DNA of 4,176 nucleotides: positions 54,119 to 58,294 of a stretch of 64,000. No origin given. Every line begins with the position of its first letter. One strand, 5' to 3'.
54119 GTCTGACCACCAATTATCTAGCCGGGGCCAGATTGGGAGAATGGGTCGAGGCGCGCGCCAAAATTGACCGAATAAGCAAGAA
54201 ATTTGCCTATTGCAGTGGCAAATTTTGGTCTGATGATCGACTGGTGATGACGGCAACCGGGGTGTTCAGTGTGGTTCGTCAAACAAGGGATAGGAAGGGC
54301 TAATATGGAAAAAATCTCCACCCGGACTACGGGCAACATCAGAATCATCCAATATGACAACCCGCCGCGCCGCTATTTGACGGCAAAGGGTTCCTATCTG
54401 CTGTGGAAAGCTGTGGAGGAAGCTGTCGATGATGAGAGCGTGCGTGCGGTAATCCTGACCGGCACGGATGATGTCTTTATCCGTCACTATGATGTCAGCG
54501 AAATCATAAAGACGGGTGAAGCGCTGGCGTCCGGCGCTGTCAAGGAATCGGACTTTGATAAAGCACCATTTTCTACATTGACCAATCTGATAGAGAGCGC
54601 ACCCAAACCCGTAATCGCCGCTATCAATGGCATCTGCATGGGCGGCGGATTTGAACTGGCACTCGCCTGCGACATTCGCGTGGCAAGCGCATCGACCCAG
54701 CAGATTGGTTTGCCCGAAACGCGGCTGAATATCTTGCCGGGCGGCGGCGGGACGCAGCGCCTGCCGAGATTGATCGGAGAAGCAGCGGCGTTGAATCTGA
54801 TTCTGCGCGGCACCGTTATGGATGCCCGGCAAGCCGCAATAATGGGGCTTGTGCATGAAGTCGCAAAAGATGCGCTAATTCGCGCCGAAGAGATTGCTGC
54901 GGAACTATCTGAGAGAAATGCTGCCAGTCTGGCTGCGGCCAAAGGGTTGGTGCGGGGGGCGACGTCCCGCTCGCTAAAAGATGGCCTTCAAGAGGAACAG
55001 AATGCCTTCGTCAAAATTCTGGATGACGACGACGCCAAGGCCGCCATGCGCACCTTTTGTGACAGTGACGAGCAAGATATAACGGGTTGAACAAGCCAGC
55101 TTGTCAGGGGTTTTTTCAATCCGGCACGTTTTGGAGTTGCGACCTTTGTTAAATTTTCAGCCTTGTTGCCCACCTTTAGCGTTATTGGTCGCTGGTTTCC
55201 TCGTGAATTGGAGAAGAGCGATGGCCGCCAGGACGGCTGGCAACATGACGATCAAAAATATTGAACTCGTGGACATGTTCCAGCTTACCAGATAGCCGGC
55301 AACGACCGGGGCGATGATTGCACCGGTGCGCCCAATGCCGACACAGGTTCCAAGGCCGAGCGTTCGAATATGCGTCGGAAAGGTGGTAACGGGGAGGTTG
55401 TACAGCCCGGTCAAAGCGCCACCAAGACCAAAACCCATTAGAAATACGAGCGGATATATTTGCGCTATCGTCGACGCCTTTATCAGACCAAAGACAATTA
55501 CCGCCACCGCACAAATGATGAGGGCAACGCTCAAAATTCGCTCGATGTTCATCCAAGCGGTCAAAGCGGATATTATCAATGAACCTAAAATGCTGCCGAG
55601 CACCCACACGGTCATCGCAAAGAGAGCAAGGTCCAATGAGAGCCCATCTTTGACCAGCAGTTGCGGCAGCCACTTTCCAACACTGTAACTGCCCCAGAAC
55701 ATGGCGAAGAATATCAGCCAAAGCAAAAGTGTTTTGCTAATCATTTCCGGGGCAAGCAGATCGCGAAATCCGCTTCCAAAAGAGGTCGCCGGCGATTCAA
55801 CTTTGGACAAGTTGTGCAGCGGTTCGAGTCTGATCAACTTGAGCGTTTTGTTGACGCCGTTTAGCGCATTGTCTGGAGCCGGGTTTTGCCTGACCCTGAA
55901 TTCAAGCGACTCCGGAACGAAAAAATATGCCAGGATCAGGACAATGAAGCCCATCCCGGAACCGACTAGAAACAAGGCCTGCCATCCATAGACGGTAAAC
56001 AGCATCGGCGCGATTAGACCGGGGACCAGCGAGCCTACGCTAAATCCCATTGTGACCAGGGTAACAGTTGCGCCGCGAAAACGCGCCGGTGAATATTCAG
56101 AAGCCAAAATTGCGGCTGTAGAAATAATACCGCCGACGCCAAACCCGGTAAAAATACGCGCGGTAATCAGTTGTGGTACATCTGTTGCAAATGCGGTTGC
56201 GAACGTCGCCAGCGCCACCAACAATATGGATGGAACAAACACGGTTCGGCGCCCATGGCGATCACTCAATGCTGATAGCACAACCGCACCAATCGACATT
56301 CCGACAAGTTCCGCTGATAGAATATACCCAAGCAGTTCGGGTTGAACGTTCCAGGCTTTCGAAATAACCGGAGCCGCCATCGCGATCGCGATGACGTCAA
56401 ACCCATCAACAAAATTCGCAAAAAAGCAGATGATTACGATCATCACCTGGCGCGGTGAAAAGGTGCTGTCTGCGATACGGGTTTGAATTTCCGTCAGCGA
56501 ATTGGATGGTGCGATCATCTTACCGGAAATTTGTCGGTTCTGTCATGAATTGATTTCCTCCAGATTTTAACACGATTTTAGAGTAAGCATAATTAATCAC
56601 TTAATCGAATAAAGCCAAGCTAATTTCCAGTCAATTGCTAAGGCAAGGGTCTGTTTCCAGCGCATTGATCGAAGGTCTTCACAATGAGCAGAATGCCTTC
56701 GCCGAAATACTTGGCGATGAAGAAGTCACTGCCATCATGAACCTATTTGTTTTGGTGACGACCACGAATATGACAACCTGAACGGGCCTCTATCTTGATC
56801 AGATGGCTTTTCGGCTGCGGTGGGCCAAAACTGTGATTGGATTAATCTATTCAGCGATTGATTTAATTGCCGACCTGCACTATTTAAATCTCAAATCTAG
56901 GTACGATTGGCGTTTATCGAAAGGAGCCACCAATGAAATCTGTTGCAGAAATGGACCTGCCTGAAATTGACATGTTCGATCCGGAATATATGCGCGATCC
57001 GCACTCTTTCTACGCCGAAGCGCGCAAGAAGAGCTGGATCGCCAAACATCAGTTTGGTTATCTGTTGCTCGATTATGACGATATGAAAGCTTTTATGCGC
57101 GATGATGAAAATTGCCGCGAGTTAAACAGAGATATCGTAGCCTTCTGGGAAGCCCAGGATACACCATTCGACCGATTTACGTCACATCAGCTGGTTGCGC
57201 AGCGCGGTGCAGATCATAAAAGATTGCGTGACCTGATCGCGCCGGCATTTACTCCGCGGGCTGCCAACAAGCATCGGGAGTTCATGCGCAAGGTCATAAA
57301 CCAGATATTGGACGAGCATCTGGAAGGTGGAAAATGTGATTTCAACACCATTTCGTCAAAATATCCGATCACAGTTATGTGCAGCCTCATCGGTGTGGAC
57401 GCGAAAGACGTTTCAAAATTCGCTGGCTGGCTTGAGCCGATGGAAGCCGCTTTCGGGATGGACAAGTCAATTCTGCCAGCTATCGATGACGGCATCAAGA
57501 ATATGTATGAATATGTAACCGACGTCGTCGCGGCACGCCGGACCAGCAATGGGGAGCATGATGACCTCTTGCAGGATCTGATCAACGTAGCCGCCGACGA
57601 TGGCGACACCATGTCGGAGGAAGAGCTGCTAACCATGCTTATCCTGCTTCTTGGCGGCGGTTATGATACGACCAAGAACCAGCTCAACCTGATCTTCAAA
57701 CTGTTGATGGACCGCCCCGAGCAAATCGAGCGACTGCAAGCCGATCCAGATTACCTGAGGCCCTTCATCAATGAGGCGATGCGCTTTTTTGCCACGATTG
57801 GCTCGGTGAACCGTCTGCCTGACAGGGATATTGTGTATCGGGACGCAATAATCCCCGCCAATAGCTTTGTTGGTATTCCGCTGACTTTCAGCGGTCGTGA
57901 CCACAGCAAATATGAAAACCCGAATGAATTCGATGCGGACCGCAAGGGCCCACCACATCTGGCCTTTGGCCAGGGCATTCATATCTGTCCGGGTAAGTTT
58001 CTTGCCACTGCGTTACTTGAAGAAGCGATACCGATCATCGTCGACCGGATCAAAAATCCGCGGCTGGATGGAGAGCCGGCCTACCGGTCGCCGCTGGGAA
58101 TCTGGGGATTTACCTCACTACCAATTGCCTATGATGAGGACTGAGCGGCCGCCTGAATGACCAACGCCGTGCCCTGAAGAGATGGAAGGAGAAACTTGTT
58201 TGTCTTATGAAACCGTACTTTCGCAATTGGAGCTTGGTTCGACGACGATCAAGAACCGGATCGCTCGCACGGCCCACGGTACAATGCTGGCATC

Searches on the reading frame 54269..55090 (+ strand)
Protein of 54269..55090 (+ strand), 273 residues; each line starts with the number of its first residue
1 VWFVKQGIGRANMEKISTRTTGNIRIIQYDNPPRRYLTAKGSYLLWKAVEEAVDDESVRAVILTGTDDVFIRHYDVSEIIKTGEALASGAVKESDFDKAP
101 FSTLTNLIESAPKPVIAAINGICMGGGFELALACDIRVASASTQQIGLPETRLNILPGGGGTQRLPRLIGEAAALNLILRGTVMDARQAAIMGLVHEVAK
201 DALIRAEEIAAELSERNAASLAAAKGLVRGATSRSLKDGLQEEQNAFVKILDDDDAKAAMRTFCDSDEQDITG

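Call 25: search_protein_families(library=pfam, proteins=[window:54269-55090:+], max_evalue=0.00001)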
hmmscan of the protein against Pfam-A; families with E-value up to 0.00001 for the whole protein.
window:54269-55090:+ (273 aa): 2 families
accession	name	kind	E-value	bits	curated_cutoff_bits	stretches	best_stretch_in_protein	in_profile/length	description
PF00378.25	ECH_1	-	5.5e-41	141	27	1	22-265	4-242/251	Enoyl-CoA hydratase/isomerase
PF16113.10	ECH_2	-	4.8e-22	79.3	27.2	1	45-263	23-238/335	Enoyl-CoA hydratase/isomerase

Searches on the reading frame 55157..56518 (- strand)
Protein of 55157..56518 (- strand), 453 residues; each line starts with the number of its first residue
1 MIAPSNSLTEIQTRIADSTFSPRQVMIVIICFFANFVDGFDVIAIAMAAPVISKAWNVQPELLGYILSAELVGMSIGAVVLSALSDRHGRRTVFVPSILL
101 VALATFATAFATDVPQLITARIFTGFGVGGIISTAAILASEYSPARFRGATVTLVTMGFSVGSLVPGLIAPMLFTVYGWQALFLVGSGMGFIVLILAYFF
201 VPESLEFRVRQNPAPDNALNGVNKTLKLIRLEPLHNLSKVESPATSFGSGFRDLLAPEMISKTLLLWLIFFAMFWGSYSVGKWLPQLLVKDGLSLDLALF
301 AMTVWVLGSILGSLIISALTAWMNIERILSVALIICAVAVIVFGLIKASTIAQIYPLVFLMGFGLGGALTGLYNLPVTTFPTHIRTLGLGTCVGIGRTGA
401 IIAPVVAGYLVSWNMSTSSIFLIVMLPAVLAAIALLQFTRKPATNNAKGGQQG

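Call 25: search_protein_families(library=pfam, proteins=[window:55157-56518:-], max_evalue=0.00001)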
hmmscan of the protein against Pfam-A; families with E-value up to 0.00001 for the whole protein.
window:55157-56518:- (453 aa): 2 families
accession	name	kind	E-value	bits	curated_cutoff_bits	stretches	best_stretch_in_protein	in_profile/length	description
PF07690.21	MFS_1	-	5.7e-52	177.2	33.4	2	32-389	2-332/347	Major Facilitator Superfamily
PF00083.30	Sugar_tr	-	6.7e-22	78.4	22.3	1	29-210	3-200/452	Sugar (and other) transporter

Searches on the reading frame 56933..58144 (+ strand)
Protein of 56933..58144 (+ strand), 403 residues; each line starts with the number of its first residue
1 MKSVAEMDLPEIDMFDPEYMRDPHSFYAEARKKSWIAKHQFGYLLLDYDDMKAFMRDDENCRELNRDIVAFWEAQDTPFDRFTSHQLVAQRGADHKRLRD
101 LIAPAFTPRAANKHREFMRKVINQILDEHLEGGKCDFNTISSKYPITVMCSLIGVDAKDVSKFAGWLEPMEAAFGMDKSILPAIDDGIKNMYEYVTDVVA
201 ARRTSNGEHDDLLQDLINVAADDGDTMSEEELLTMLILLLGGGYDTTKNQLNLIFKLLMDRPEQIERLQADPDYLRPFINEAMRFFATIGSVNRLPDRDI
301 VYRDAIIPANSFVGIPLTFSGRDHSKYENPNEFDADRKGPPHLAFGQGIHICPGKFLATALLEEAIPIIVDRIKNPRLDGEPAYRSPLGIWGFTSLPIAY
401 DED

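Call 25: search_protein_families(library=pfam, proteins=[window:56933-58144:+], max_evalue=0.00001)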
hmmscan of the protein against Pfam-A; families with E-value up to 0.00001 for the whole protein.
window:56933-58144:+ (403 aa): 1 family
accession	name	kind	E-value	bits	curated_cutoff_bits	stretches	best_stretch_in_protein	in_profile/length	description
PF00067.27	p450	-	3.5e-27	95.7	22.8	1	188-363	217-422/462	Cytochrome P450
